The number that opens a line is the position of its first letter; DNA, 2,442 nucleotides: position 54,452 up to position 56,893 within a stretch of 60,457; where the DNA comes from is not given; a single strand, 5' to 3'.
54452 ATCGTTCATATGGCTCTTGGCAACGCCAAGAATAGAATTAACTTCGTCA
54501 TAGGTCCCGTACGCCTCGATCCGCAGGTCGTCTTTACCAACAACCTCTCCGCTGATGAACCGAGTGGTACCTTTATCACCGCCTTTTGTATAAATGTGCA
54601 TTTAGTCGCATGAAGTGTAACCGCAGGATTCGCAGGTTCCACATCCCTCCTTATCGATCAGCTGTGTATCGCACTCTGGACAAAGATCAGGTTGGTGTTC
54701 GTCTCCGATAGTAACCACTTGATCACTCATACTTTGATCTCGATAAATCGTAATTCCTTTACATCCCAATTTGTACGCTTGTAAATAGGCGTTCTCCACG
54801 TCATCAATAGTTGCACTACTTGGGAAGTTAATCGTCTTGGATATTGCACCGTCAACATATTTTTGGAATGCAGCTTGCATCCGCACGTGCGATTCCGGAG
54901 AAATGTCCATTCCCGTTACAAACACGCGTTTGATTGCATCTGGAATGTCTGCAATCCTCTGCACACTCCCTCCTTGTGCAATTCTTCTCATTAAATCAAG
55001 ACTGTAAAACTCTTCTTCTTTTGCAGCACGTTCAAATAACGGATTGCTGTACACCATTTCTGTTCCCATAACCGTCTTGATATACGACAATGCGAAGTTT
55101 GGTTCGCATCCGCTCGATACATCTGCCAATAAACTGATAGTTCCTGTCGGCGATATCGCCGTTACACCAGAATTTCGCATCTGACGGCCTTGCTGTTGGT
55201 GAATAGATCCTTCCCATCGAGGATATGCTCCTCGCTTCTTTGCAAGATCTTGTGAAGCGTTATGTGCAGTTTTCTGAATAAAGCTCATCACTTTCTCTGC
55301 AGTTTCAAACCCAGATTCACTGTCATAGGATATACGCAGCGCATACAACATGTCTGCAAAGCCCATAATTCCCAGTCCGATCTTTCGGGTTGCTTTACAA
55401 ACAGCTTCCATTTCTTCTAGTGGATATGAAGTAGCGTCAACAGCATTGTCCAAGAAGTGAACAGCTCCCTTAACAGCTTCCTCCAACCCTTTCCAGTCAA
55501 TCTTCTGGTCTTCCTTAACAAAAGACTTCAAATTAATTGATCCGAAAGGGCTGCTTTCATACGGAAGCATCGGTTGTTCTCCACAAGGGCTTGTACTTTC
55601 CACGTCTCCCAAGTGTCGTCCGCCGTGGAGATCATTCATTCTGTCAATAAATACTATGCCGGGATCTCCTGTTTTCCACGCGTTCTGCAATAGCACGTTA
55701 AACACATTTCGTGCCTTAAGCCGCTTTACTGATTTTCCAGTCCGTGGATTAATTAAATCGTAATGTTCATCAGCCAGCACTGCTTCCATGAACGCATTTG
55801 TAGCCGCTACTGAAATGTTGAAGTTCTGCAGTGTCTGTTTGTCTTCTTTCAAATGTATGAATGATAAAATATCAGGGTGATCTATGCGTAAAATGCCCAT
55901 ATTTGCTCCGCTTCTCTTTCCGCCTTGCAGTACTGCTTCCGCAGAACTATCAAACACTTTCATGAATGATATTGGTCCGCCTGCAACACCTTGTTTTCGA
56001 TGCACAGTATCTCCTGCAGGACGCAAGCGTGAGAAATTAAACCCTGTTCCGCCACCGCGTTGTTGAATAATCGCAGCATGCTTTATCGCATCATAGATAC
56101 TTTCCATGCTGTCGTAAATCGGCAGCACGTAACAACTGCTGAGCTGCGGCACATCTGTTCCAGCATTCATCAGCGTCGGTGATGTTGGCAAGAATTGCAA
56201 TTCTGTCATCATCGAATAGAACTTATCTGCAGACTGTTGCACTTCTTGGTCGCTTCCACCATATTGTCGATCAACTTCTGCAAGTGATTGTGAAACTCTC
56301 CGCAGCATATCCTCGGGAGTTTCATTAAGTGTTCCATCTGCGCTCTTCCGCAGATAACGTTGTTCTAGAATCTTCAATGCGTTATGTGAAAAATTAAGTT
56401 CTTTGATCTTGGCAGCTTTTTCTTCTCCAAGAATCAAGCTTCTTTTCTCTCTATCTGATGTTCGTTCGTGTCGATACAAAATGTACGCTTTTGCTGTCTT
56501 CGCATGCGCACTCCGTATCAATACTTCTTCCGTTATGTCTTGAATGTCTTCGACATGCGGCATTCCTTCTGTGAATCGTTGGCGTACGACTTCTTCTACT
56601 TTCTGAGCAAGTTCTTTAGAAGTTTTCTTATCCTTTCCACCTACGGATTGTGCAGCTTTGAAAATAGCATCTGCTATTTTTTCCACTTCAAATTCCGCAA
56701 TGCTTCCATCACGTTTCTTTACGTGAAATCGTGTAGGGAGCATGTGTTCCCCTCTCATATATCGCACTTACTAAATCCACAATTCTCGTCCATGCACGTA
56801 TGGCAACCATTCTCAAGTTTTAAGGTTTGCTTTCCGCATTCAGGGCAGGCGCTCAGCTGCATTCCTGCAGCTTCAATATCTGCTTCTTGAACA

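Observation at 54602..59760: Two head-to-tail class II RNR genes; the shorter paralogue has lost the catalytic Asn and one redox cysteine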

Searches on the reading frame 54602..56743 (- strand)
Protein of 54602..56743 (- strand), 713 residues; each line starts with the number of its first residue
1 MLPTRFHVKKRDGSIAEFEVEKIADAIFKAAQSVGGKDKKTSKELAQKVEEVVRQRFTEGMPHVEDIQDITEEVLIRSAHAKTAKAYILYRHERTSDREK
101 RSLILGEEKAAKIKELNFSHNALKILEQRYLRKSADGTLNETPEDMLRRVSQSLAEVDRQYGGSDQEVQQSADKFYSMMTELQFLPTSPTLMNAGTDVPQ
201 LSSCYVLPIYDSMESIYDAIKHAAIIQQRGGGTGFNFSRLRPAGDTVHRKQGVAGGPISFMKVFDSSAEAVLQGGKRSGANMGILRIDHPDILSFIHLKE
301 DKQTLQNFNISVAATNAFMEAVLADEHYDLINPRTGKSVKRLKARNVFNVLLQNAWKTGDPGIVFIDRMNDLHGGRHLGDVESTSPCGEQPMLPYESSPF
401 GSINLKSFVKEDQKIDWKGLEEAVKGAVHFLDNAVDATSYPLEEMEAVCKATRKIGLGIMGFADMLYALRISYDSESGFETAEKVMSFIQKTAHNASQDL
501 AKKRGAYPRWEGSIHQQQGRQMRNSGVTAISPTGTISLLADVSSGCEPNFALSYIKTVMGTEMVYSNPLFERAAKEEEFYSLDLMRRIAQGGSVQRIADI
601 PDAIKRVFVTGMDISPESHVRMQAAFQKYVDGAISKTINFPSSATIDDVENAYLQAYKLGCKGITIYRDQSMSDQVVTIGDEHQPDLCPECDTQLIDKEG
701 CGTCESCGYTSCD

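Call 3: search_protein_families(library=pfam, proteins=[window:54602-56743:-])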
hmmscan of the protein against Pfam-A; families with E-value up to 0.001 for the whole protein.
window:54602-56743:- (713 aa): 3 families
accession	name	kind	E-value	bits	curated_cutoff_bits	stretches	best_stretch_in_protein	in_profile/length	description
PF02867.20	Ribonuc_red_lgC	-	7.5e-129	431.2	23.9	2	202-518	1-347/523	Ribonucleotide reductase, barrel domain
PF03477.21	ATP-cone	-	4e-23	82.2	25.8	1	7-95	2-87/88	ATP cone domain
PF00317.26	Ribonuc_red_lgN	-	7.1e-22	77.7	28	1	117-197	2-75/77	Ribonucleotide reductase, all-alpha domain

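Call 6: search_solved_structures(query=window:54602-56743:-, show_alignments=2)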
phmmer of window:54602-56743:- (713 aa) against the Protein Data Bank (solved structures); distinct sequences matched with E-value up to 0.001: 36.
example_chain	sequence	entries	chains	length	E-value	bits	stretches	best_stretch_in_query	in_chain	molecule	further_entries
1xje_A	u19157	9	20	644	4.2e-119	402.4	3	198-515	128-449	ribonucleotide reductase, B12-dependent | Ribonucleoside-diphosphate reductase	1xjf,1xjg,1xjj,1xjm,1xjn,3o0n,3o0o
1xjk_A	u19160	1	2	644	4.7e-119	402.2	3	198-515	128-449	ribonucleotide reductase, B12-dependent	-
5im3_A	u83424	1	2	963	3.5e-73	250.6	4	114-334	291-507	Ribonucleoside-diphosphate reductase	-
2wgh_A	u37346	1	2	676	1.9e-51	178.8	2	113-514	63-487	RIBONUCLEOSIDE-DIPHOSPHATE REDUCTASE LARGE SUBUNIT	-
6l3r_A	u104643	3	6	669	1.9e-51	178.8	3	112-333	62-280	Ribonucleoside-diphosphate reductase large subunit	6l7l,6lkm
3hnc_A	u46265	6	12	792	3.3e-51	178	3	113-333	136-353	Ribonucleoside-diphosphate reductase large subunit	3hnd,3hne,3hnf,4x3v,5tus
5d1y_A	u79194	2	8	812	3.7e-51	177.8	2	113-514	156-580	Ribonucleoside-diphosphate reductase large subunit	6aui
7b9q_A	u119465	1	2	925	1e-50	176.4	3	306-524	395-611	Vitamin B12-dependent ribonucleotide reductase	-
7b9p_A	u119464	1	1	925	1e-50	176.4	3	306-524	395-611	Vitamin B12-dependent ribonucleotide reductase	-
1zyz_A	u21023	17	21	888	9.2e-48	166.6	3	114-301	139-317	Ribonucleoside-diphosphate reductase large chain 1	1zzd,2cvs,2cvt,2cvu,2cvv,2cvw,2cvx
3s8a_A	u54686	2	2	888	2.7e-47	165.1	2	114-517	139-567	Ribonucleoside-diphosphate reductase large chain 1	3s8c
3tb9_A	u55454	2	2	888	4.9e-47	164.2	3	114-301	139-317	Ribonucleoside-diphosphate reductase large chain 1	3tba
6dqw_A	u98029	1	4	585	1.1e-41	146.6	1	174-678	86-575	Ribonucleoside-diphosphate reductase, alpha chain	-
7agj_A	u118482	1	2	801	3.6e-41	144.8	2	114-336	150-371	Ribonucleoside-diphosphate reductase subunit alpha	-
6dqx_A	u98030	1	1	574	1.3e-39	139.7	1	168-673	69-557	Ribonucleoside-diphosphate reductase, alpha chain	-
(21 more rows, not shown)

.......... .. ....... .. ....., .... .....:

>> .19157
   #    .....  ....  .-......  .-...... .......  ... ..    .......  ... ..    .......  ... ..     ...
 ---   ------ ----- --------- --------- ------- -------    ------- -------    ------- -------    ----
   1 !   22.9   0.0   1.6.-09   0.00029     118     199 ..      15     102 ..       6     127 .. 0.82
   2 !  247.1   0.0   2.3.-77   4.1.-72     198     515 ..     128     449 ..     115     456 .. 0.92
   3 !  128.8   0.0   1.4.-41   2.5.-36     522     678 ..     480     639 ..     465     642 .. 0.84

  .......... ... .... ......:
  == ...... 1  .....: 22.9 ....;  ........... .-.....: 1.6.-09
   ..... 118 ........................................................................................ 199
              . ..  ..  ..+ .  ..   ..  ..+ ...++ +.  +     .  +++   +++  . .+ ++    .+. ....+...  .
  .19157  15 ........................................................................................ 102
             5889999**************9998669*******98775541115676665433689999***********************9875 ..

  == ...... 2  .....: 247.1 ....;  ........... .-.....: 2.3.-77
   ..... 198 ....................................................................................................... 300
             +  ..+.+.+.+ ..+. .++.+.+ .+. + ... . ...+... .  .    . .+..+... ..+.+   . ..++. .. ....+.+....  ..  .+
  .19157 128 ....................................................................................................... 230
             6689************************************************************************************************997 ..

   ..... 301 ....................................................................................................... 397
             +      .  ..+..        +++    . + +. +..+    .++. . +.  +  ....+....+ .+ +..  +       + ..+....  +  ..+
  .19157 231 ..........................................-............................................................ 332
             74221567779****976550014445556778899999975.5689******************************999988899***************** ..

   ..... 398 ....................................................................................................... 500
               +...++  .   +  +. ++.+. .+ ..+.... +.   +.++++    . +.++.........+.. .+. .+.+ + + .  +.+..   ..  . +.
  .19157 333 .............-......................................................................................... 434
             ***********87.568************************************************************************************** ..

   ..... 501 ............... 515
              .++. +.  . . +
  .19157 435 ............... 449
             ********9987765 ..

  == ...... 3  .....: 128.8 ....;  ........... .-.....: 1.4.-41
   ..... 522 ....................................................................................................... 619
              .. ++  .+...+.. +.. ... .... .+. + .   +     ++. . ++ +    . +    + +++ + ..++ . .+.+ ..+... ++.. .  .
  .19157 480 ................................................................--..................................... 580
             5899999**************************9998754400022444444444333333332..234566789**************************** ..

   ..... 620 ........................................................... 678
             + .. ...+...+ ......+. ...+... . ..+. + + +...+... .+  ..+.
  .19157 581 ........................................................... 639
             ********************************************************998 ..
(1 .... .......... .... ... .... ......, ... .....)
